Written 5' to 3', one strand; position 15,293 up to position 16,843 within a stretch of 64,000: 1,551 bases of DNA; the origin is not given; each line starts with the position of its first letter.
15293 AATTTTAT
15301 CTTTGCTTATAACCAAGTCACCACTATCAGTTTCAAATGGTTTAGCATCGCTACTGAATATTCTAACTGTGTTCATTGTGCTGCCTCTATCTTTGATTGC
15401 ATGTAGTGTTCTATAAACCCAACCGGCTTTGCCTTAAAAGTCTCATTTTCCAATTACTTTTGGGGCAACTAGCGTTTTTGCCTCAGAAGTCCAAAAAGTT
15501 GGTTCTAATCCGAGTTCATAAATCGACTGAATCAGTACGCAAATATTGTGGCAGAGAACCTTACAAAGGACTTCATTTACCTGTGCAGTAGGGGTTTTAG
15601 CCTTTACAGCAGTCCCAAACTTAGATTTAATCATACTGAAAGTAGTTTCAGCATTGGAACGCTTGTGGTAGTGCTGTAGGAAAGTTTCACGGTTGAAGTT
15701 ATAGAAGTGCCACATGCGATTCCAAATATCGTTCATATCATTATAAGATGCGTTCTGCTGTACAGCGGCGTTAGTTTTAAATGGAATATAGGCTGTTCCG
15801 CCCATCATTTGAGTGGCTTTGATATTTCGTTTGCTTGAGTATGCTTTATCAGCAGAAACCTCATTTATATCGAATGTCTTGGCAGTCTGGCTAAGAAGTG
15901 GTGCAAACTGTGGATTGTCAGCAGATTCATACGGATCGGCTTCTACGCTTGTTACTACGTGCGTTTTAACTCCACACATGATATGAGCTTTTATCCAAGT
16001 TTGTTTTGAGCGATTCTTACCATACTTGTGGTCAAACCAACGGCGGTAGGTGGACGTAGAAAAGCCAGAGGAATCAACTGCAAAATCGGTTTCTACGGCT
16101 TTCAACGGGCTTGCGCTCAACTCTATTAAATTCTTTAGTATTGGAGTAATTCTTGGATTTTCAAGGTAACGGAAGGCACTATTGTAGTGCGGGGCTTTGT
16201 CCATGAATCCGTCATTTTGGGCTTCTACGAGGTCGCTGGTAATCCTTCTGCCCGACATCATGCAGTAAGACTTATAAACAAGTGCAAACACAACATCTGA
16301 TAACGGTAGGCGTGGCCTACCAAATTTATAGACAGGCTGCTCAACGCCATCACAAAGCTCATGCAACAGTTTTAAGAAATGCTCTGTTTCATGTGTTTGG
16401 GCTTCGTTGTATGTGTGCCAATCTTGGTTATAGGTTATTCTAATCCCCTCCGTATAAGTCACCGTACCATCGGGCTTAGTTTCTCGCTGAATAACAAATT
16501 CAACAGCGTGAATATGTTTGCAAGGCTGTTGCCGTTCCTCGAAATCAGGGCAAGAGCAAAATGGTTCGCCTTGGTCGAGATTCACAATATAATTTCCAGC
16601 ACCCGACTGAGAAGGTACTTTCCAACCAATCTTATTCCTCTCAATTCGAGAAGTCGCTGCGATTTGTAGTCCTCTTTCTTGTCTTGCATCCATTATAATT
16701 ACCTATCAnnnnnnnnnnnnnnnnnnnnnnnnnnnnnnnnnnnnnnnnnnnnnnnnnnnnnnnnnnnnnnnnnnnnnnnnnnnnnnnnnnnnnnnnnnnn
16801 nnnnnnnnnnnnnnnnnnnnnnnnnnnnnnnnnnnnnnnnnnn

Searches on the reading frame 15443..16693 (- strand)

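Call 14: search_protein_families(library=pfam, proteins=[window:15443-16693:-], max_evalue=0.001)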
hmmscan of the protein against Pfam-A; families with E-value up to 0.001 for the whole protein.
window:15443-16693:- (416 aa): 2 families
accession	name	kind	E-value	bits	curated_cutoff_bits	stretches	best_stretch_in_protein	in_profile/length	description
PF01609.27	DDE_Tnp_1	-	4.1e-23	82.6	23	1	202-384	5-200/200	Transposase DDE domain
PF04434.22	SWIM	-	2e-07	30.9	19.6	1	35-65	1-34/38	SWIM zinc finger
